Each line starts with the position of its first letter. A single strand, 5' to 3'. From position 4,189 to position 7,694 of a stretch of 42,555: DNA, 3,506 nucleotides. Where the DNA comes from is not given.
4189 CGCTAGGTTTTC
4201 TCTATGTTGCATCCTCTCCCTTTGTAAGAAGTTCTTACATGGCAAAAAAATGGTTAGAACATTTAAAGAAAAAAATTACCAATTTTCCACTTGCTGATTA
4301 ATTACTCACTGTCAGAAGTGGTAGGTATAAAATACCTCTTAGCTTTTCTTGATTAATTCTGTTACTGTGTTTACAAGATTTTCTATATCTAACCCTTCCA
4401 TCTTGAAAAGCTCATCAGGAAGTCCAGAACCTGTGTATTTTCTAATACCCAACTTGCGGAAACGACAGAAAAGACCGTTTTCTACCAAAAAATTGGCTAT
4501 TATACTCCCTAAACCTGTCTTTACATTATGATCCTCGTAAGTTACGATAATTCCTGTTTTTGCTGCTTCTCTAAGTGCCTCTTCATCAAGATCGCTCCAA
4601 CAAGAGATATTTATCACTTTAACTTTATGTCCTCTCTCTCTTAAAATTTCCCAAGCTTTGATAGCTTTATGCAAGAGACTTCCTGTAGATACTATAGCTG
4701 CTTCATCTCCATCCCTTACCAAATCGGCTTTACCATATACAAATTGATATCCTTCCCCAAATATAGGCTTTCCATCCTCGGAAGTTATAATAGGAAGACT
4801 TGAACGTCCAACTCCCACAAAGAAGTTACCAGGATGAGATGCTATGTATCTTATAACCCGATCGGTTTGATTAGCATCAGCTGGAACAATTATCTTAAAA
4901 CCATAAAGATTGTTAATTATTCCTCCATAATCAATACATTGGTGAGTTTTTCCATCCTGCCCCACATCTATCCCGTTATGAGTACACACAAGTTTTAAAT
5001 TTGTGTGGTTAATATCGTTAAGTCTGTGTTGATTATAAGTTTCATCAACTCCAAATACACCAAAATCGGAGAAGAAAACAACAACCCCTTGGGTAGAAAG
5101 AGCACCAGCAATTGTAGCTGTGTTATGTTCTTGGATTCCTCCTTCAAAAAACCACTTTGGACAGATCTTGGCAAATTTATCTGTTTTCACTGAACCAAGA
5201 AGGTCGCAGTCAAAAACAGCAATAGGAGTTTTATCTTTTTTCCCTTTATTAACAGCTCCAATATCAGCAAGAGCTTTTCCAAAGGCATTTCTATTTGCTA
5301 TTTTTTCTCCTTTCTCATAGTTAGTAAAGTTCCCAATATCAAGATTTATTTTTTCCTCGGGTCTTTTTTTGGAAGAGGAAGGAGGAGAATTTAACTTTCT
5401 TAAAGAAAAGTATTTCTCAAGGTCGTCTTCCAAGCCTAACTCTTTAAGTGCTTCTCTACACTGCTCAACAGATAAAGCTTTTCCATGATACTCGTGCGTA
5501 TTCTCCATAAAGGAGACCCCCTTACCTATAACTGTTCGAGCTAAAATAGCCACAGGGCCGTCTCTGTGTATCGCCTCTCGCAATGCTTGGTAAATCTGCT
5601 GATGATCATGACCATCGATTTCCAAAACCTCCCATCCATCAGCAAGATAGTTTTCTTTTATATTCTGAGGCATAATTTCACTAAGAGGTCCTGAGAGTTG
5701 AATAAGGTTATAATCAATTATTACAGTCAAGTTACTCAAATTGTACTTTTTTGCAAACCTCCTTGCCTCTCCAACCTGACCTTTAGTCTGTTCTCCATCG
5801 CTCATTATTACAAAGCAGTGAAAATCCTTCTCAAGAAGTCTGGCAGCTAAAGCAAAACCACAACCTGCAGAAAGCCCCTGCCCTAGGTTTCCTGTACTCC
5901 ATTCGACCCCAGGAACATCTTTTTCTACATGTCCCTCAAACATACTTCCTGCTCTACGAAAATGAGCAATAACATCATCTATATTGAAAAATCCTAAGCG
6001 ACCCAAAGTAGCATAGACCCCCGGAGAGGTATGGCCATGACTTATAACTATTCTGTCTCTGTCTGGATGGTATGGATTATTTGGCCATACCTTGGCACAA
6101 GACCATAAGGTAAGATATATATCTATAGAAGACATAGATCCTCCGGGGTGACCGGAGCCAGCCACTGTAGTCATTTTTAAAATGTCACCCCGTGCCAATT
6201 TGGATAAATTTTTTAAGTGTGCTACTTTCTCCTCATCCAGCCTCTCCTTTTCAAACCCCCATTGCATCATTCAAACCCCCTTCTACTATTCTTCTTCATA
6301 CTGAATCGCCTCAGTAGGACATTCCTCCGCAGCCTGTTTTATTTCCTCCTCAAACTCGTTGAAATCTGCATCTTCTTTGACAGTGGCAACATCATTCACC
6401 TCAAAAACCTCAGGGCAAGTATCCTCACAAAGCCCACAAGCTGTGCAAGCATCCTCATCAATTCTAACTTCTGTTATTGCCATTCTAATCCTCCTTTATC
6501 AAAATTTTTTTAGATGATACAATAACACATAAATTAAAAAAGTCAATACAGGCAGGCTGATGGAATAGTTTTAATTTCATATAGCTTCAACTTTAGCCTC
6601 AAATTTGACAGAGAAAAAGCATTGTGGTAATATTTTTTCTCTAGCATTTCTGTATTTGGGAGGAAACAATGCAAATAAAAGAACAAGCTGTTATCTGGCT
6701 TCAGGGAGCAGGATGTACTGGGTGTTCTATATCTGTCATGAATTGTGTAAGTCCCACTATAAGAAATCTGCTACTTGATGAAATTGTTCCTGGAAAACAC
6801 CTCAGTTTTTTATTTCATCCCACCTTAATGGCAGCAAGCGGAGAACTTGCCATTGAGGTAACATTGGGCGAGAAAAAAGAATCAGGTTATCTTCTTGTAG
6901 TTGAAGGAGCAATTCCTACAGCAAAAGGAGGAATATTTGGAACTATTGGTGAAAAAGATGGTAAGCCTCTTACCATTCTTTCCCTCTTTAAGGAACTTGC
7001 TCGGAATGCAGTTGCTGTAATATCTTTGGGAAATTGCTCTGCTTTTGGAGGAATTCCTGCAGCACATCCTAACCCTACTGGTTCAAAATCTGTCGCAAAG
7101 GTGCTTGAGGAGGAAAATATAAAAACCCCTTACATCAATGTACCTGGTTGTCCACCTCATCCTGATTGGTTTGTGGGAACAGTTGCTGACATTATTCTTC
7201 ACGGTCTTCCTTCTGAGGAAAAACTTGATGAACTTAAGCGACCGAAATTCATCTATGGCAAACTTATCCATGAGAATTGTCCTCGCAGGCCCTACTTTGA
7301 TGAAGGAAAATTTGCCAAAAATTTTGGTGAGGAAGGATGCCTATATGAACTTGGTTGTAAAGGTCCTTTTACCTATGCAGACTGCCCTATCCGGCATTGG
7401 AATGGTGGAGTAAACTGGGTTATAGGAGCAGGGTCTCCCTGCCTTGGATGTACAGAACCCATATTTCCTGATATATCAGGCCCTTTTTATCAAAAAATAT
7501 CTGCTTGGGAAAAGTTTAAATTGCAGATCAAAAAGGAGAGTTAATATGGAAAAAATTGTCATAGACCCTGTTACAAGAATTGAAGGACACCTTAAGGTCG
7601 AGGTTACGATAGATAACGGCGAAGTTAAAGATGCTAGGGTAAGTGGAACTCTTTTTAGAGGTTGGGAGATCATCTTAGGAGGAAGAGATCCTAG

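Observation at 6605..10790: Soluble [NiFe]-hydrogenase genes run into metV-metF: candidate H2-linked methylene-THF reductase module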

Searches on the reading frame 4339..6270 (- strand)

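Call 8: search_protein_families(library=pfam, proteins=[window:4339-6270:-])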
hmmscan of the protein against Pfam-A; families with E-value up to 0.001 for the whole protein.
window:4339-6270:- (643 aa): 7 families
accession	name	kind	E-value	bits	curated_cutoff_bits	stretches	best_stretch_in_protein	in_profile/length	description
PF00456.26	Transketolase_N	-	6.2e-48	163.9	22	1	35-282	18-279/334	Transketolase, thiamine diphosphate binding domain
PF02780.25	Transketolase_C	-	1.2e-20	74.1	25.9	1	513-631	1-123/124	Transketolase, C-terminal domain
PF02779.29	Transket_pyr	-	8.2e-19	68.3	27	1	323-484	2-164/174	Transketolase, pyrimidine binding domain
PF00676.26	E1_dh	-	1.9e-07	30.8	22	1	108-236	82-210/300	Dehydrogenase E1 component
PF13292.11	DXP_synthase_N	-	4.3e-06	26.7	21.2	1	11-193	10-176/274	1-deoxy-D-xylulose-5-phosphate synthase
PF22613.1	Transketolase_C_1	-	7.1e-05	23.4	27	1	521-564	11-54/113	Transketolase-like TK C-terminal domain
PF09364.15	XFP_N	-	0.0001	21.7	23.7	0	103-234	117-248/364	XFP N-terminal domain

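Call 9: search_protein_families(library=ncbifam, proteins=[window:4339-6270:-])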
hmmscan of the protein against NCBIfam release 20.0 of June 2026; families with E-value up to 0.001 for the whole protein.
window:4339-6270:- (643 aa): 14 families
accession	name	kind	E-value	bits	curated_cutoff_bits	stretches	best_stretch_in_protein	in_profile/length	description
NF004556.0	PRK05899.2-2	equivalog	0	1020.1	575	1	6-640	4-638/639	transketolase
NF004559.0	PRK05899.2-5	equivalog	1.3e-141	472.9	488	1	10-641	9-625/627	transketolase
TIGR00232.1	tktlase_bact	equivalog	2.3e-70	237.7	682.25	2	33-281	14-276/654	transketolase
NF004558.0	PRK05899.2-4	equivalog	4.3e-54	184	788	2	35-283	19-275/651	transketolase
TIGR00204.1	dxs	equivalog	7.5e-33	113.9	465.95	1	323-639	309-614/616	1-deoxy-D-xylulose-5-phosphate synthase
NF003933.0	PRK05444.2-2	equivalog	1e-23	83.7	395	1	124-639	115-604/606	1-deoxy-D-xylulose-5-phosphate synthase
NF008968.0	PRK12315.1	subfamily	1.3e-21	76.6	510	1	344-640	293-581/582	1-deoxy-D-xylulose-5-phosphate synthase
TIGR00759.1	aceE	equivalog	6.9e-10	37.5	859.9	1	69-216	129-287/885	pyruvate dehydrogenase (acetyl-transferring), homodimeric type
NF008854.0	PRK11892.1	equivalog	2e-09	36.6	454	1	506-599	325-419/464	pyruvate dehydrogenase complex E1 component subunit beta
NF006667.0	PRK09212.1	subfamily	7.5e-08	31.6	321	1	509-599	189-280/327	pyruvate dehydrogenase complex E1 component subunit beta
NF003616.0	PRK05261.1-1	subfamily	1e-07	30.6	777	1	96-236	111-251/788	phosphoketolase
TIGR03181.1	PDH_E1_alph_x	equivalog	4.8e-07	29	411.35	1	130-236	125-231/341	pyruvate dehydrogenase (acetyl-transferring) E1 component subunit alpha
TIGR03182.1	PDH_E1_alph_y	equivalog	6.6e-06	25.3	393.85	1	108-255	94-242/315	pyruvate dehydrogenase (acetyl-transferring) E1 component subunit alpha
TIGR03186.1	AKGDH_not_PDH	exception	2.1e-05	23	1408.3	0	74-217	133-288/889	alpha-ketoglutarate dehydrogenase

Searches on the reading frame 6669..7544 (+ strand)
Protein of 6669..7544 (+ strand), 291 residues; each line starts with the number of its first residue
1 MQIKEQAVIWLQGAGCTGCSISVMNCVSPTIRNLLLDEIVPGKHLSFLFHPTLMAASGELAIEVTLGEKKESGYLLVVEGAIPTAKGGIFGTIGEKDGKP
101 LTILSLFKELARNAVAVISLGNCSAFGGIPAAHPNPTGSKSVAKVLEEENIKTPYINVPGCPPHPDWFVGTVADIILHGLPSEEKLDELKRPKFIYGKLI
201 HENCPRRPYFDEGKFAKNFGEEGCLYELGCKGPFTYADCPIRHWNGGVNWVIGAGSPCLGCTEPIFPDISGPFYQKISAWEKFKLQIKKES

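Call 8: search_protein_families(library=pfam, proteins=[window:6669-7544:+])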
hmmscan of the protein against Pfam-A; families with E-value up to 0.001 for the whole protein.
window:6669-7544:+ (291 aa): 2 families
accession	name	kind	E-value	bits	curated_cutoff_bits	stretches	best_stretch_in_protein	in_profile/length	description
PF14720.11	NiFe_hyd_SSU_C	-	7.1e-34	116.5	27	1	196-274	1-80/80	NiFe/NiFeSe hydrogenase small subunit C-terminal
PF01058.29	Oxidored_q6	-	7.4e-26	90.8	27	1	16-174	1-127/128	NADH ubiquinone oxidoreductase, 20 Kd subunit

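Call 9: search_protein_families(library=ncbifam, proteins=[window:6669-7544:+])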
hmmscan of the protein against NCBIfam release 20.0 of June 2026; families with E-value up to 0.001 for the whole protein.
window:6669-7544:+ (291 aa): 5 families
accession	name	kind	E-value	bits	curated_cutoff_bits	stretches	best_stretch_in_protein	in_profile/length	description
NF045520.1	H2_NiFeSe_small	exception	1.7e-93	313.5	470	1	4-275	38-313/314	NiFeSe hydrogenase small subunit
TIGR00391.1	hydA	subfamily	4.7e-72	243.1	179.5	1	6-273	51-308/365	hydrogenase small subunit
NF007779.0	PRK10468.1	equivalog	1e-65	222.1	659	1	6-263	49-297/372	hydrogenase 2 small subunit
NF045875.1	F420_non_VhuG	exception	8.1e-06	25.3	450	0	150-243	139-226/286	F420-non-reducing hydrogenase subunit VhuG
TIGR03294.1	FrhG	equivalog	0.00015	21.6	245.5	0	104-178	68-142/228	coenzyme F420 hydrogenase subunit gamma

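Call 29: search_solved_structures(query=window:6669-7544:+, max_evalue=1e-10, show_alignments=2)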
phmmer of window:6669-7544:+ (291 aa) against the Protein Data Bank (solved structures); distinct sequences matched with E-value up to 1e-10: 43.
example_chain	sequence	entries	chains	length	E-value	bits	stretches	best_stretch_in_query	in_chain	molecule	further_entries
1cc1_S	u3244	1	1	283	6.1e-81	275.2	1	4-274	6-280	HYDROGENASE (SMALL SUBUNIT)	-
4kl8_S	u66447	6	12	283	7.1e-81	275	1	4-274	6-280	Periplasmic [NiFeSe] hydrogenase small subunit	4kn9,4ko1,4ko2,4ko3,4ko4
3ze6_A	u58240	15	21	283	4.5e-76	259.2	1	7-275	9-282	PERIPLASMIC [NIFESE] HYDROGENASE, SMALL SUBUNIT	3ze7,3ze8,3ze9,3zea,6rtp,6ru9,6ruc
2wpn_A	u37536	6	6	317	5.4e-76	258.9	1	7-275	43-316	PERIPLASMIC [NIFESE] HYDROGENASE, SMALL SUBUNIT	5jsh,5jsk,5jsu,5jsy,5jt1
1yqw_A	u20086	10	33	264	2.2e-64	220.8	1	6-276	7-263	Periplasmic [NiFe] hydrogenase small subunit | HYDROGENASE (NIFE) SMALL SUBUNIT HYDA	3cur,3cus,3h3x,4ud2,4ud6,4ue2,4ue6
4upe_A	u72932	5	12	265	2.2e-64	220.8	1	6-276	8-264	NIFE-HYDROGENASE SMALL SUBUNIT | HYDROGENASE (NIFE) SMALL SUBUNIT HYDA | PERIPLASMIC [NIFE] HYDROGENASE SMALL SUBUNIT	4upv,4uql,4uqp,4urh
1yrq_A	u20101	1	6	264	1.1e-63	218.5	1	6-276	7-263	Periplasmic [NiFe] hydrogenase small subunit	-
4ucw_A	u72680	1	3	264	1.1e-63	218.4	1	6-276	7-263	HYDROGENASE (NIFE) SMALL SUBUNIT HYDA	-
4ucq_A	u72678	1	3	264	1.4e-63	218.2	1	6-276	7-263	HYDROGENASE (NIFE) SMALL SUBUNIT HYDA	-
8w6x_S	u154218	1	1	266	2.1e-63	217.6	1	5-275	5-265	Periplasmic [NiFe] hydrogenase small subunit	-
1h2r_S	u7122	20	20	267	2.1e-63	217.6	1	5-275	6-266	PROTEIN (PERIPLASMIC [NIFE] HYDROGENASE SMALL SUBUNIT) | Periplasmic [NiFe] hydrogenase small subunit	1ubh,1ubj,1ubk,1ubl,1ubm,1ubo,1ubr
4u9h_S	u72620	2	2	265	2.4e-63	217.4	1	6-275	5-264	Periplasmic [NiFe] hydrogenase small subunit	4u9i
4ucx_A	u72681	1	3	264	2.7e-63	217.2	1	6-276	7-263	HYDROGENASE (NIFE) SMALL SUBUNIT HYDA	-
1frf_S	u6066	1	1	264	3.4e-63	216.9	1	6-276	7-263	[NI-FE] HYDROGENASE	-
1h2a_S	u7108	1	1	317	3.8e-63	216.7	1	5-275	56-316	HYDROGENASE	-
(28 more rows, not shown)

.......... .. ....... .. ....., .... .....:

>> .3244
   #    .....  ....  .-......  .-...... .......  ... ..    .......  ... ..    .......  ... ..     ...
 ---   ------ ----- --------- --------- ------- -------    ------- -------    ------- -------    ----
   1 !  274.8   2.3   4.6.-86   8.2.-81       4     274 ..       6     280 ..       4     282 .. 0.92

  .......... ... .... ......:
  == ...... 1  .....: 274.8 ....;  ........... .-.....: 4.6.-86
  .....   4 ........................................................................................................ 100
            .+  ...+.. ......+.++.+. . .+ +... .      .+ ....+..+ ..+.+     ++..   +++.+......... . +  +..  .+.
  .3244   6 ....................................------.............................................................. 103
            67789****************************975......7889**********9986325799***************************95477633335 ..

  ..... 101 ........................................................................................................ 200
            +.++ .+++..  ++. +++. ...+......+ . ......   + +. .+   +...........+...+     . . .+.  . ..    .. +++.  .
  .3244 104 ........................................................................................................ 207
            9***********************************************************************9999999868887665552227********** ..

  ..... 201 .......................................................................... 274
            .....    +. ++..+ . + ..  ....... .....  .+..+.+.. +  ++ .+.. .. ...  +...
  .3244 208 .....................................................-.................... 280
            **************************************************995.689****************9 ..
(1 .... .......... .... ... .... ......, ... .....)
